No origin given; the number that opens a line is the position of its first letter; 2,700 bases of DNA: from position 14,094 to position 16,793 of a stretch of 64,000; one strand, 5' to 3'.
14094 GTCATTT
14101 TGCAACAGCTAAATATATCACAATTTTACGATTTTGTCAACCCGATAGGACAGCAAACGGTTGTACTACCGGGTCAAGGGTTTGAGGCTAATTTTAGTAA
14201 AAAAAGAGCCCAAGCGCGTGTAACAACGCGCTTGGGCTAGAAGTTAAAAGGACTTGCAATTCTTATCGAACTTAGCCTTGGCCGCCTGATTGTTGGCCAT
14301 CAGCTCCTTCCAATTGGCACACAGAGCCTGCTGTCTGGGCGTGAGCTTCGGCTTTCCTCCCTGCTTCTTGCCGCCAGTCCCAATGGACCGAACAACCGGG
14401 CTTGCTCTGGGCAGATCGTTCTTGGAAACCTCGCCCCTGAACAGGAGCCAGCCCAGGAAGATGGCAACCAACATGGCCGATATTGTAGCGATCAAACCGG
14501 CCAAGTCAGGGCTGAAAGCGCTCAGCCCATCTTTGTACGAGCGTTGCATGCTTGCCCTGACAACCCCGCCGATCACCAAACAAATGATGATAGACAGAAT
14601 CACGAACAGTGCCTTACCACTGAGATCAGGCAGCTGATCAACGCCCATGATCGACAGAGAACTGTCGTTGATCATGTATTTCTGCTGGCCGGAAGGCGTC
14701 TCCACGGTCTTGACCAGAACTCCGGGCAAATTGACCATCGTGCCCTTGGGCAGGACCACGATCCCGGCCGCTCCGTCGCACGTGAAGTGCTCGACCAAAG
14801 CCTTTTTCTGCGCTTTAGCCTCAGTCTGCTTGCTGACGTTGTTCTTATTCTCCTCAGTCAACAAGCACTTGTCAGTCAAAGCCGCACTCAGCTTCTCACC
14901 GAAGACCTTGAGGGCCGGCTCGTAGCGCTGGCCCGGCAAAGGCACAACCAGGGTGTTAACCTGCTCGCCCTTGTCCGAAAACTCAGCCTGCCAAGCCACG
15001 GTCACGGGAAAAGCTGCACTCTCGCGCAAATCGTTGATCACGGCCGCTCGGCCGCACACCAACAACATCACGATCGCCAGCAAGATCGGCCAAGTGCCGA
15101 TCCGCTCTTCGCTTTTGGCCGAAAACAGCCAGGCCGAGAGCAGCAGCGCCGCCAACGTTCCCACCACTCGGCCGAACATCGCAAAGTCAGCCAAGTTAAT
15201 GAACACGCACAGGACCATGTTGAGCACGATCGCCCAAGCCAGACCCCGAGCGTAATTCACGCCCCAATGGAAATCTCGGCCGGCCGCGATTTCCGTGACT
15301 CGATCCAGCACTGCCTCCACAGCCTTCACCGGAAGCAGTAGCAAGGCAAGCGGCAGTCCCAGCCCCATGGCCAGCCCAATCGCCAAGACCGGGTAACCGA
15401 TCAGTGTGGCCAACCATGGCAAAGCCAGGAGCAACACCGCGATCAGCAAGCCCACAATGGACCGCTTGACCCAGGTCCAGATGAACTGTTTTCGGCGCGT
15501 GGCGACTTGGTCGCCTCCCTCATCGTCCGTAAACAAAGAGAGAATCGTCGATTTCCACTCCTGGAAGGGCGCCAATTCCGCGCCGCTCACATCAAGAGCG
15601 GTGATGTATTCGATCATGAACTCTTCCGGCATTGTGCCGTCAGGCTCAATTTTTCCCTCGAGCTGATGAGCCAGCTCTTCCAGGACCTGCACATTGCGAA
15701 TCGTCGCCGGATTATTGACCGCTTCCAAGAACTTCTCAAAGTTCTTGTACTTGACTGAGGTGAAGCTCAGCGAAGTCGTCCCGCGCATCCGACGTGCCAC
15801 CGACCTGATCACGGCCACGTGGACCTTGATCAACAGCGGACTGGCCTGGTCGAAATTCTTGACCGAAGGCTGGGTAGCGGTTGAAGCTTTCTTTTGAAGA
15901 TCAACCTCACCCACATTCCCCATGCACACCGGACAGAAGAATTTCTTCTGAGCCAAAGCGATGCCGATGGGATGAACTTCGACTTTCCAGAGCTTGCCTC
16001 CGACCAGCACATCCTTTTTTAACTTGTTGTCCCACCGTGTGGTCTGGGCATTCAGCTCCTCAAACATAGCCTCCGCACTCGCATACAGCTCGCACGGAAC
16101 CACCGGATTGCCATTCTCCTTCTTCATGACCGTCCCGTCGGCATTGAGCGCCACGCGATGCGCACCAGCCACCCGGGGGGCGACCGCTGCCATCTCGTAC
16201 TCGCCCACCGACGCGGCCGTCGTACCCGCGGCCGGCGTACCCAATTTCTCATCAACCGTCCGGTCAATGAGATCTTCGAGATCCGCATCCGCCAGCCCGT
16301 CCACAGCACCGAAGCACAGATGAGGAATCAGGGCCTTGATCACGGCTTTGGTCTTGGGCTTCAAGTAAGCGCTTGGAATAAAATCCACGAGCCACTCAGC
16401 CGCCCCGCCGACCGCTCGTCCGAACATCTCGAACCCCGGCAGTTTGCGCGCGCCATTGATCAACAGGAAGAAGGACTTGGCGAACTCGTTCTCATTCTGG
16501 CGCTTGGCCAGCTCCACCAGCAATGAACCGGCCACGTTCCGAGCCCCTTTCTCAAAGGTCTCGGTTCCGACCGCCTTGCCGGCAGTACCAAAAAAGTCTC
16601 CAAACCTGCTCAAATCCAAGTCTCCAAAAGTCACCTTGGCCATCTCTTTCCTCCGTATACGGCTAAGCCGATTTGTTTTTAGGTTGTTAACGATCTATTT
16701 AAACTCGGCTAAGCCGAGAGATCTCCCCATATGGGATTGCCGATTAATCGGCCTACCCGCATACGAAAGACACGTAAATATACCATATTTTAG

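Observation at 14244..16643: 799-aa polytopic protein with CPVC motif and no recognisable domain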

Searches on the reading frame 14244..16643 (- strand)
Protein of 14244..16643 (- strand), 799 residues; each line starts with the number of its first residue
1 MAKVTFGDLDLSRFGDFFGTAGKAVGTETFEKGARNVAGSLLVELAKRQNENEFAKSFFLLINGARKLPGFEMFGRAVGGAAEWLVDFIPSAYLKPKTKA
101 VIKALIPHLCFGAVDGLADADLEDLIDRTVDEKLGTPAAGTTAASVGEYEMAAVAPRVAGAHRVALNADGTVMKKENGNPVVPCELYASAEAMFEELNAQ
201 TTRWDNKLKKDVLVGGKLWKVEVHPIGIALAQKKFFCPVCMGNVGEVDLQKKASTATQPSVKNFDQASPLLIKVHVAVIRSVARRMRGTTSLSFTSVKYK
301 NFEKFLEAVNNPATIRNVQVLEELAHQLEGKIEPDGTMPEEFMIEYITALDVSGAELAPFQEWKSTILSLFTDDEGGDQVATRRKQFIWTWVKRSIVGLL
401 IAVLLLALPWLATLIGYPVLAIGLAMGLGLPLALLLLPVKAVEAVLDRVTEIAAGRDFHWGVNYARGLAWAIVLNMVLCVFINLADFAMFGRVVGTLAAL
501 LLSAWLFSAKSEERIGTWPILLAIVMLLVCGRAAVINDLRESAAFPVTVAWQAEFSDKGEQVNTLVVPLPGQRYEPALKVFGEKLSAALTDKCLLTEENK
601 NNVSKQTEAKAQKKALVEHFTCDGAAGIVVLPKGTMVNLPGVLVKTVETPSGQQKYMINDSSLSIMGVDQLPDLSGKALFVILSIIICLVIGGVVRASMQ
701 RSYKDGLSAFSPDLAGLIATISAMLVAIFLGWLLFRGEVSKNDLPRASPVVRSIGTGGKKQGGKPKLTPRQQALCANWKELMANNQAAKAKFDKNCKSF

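Call 3: search_protein_families(library=pfam, proteins=[window:14244-16643:-], max_evalue=1)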
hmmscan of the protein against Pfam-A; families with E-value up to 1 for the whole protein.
window:14244-16643:- (799 aa): 0 families

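Call 4: search_protein_families(library=ncbifam, proteins=[window:14244-16643:-], max_evalue=1)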
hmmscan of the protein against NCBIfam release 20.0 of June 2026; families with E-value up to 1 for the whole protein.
window:14244-16643:- (799 aa): 1 family
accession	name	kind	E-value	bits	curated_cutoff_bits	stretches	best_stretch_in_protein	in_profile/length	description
NF009117.0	PRK12468.1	equivalog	0.044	12.5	712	1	704-751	87-132/386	flagellar biosynthesis protein FlhB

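Call 5: search_solved_structures(query=window:14244-16643:-, max_evalue=10)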
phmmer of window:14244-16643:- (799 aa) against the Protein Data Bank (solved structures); distinct sequences matched with E-value up to 10: 4.
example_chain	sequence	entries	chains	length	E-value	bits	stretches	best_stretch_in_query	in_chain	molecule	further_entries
6jxr_f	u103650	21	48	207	1.4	10.7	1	718-766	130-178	T-cell surface glycoprotein CD3 epsilon chain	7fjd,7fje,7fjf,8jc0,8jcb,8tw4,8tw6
9cq4_E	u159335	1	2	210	1.4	10.6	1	718-766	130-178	T-cell surface glycoprotein CD3 epsilon chain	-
8es7_F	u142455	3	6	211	1.4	10.6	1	718-766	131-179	T-cell surface glycoprotein CD3 epsilon chain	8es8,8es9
2xd0_A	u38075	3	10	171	2.2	10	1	202-307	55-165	TOXN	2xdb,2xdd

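Call 6: find_homologous_proteins(query=window:14244-16643:-, max_evalue=0.001)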
Query window:14244-16643:- (799 aa): 3 proteins with E <= 0.001 among 8000 candidates.
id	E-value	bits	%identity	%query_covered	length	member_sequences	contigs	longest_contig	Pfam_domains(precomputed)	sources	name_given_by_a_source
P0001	0.0e+0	1781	100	100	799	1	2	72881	-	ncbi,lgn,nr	ncbi:hypothetical protein KJ611_03210 [Patescibacteria group bacterium]|nr:hypothetical protein [Pat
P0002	3.4e-190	653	44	97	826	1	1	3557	-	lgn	-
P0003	7.0e-178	612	41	94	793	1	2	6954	-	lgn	-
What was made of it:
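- There are no homologues outside a tiny clade, and it is annotated only as 'hypothetical protein' (call 6).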

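Call 8: search_protein_families(library=phrogs, proteins=[window:14244-16643:-], max_evalue=1)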
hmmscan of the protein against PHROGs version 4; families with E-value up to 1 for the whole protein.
window:14244-16643:- (799 aa): 1 family
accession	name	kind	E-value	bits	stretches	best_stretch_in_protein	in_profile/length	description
phrog_14107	-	unknown function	0.98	10.3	0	518-543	19-44/66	-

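Call 9: find_encoding_contigs(protein=P0002, flank=10000)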
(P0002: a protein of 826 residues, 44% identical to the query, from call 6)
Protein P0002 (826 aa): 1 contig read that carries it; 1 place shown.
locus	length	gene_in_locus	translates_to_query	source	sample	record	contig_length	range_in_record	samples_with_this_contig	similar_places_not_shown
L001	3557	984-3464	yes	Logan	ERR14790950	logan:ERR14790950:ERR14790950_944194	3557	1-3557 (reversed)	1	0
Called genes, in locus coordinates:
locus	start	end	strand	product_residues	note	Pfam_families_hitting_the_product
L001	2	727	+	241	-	?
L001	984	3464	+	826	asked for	-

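Call 10: find_encoding_contigs(protein=P0003, flank=10000)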
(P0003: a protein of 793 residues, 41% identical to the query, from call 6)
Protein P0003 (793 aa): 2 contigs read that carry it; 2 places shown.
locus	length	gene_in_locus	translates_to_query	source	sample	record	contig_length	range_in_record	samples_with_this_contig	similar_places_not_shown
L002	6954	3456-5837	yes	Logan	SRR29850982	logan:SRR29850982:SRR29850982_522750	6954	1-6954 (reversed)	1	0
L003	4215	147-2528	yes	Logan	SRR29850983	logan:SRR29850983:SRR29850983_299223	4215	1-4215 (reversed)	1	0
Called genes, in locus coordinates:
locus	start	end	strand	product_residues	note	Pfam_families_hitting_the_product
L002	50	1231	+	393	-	PF00266:Aminotran_5, PF01212:Beta_elim_lyase (weak)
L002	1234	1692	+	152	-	PF01592:NifU_N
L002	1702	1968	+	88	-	PF06902:Fer4_19 (weak), PF13459:Fer4_15, PF13370:Fer4_13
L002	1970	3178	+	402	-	PF07992:Pyr_redox_2, PF00070:Pyr_redox, PF18267:Rubredoxin_C (weak)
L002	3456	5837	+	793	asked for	-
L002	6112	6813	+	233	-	-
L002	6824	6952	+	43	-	?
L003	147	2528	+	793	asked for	-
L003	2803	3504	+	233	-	-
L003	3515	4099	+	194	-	-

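Call 11: find_encoding_contigs(protein=P0001, flank=10000)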
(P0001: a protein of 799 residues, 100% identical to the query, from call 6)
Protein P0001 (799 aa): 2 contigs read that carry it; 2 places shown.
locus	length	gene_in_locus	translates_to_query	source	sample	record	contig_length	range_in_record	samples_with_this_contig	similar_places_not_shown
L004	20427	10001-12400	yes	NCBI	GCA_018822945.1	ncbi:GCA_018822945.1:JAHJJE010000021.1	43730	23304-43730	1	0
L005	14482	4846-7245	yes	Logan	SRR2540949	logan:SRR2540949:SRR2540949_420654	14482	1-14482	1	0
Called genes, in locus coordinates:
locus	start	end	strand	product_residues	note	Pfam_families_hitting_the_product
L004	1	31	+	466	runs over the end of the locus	PF11638:DnaA_N, PF00308:Bac_DnaA, PF00004:AAA (weak), PF01695:IstB_IS21, PF08299:Bac_DnaA_C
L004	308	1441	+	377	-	PF00712:DNA_pol3_beta, PF02767:DNA_pol3_beta_2, PF02768:DNA_pol3_beta_3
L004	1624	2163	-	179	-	-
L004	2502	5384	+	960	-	PF00912:Transgly, PF00905:Transpeptidase, PF17957:Big_7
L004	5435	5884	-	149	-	PF18854:baeRF_family10, PF18856:baeRF_family12, PF10116:Host_attach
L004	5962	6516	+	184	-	PF01988:VIT1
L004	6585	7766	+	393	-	PF00266:Aminotran_5, PF01212:Beta_elim_lyase (weak)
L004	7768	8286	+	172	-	PF01592:NifU_N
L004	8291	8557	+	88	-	PF06902:Fer4_19 (weak), PF13459:Fer4_15, PF13370:Fer4_13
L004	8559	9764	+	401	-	PF03486:HI0933_like (faint), PF07992:Pyr_redox_2, PF00070:Pyr_redox, PF18267:Rubredoxin_C (faint)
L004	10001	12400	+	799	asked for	-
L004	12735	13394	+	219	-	-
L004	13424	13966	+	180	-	-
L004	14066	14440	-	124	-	PF18895:T4SS_pilin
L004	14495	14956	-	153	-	PF18895:T4SS_pilin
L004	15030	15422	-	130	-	PF18895:T4SS_pilin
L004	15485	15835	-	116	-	PF04956:TrbC (weak), PF18895:T4SS_pilin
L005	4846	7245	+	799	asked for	-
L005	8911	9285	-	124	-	PF18895:T4SS_pilin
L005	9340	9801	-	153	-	PF18895:T4SS_pilin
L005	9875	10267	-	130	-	PF18895:T4SS_pilin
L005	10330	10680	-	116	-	PF04956:TrbC (weak), PF18895:T4SS_pilin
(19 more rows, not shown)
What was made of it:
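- On T4SS_pilin (PF18895), neighbouring genes only: The fourth (153 aa) carries a precomputed PF18895 hit (call 11).
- The neighbours are IscS, NifU, ferredoxin and VIT1 (call 11).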

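Call 19: search_protein_families(library=padloc, proteins=[window:14244-16643:-], max_evalue=1)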
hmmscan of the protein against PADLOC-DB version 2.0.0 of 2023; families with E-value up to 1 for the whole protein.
window:14244-16643:- (799 aa): 1 family
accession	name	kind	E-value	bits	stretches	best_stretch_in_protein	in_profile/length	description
PDLC03032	MTase_I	-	0.021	10.8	1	102-169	463-527/1001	Type I methyltransferase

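Call 31: search_protein_representatives(protein=window:14244-16643:-)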
Query: 799 residues. Proteins with E-value up to 0.001 (for the whole library): 4; up to 1e-10: 4; up to 1e-30: 4. The best 4 are listed.
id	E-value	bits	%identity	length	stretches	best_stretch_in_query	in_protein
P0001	0.0e+00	1781.0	100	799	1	1-799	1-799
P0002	1.1e-190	652.5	46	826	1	21-797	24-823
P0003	2.2e-178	611.8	44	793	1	26-780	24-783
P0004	1.3e-38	149.7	28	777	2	82-509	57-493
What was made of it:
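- Tried and rejected: The exhaustive phmmer run added one 28%-identical member (call 31).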

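Call 34: find_encoding_contigs(protein=P0004, flank=10000)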
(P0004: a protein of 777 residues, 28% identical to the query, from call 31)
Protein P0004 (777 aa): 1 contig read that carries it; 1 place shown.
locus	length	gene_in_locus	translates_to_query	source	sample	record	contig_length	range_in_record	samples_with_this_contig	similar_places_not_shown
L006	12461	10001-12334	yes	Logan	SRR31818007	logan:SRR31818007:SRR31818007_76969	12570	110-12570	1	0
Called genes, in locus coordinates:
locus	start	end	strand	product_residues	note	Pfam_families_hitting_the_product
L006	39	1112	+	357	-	PF00712:DNA_pol3_beta, PF02767:DNA_pol3_beta_2, PF02768:DNA_pol3_beta_3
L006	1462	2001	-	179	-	-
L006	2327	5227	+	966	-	PF00912:Transgly, PF00905:Transpeptidase, PF17957:Big_7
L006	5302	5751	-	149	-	PF18856:baeRF_family12, PF10116:Host_attach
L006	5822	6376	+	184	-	PF01988:VIT1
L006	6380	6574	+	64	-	-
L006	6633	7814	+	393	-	PF00266:Aminotran_5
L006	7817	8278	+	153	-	PF01592:NifU_N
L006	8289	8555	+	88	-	PF06902:Fer4_19 (weak), PF13459:Fer4_15, PF13370:Fer4_13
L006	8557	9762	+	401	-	PF07992:Pyr_redox_2, PF00070:Pyr_redox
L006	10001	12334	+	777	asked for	-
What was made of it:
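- Calls 9-11, 34.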
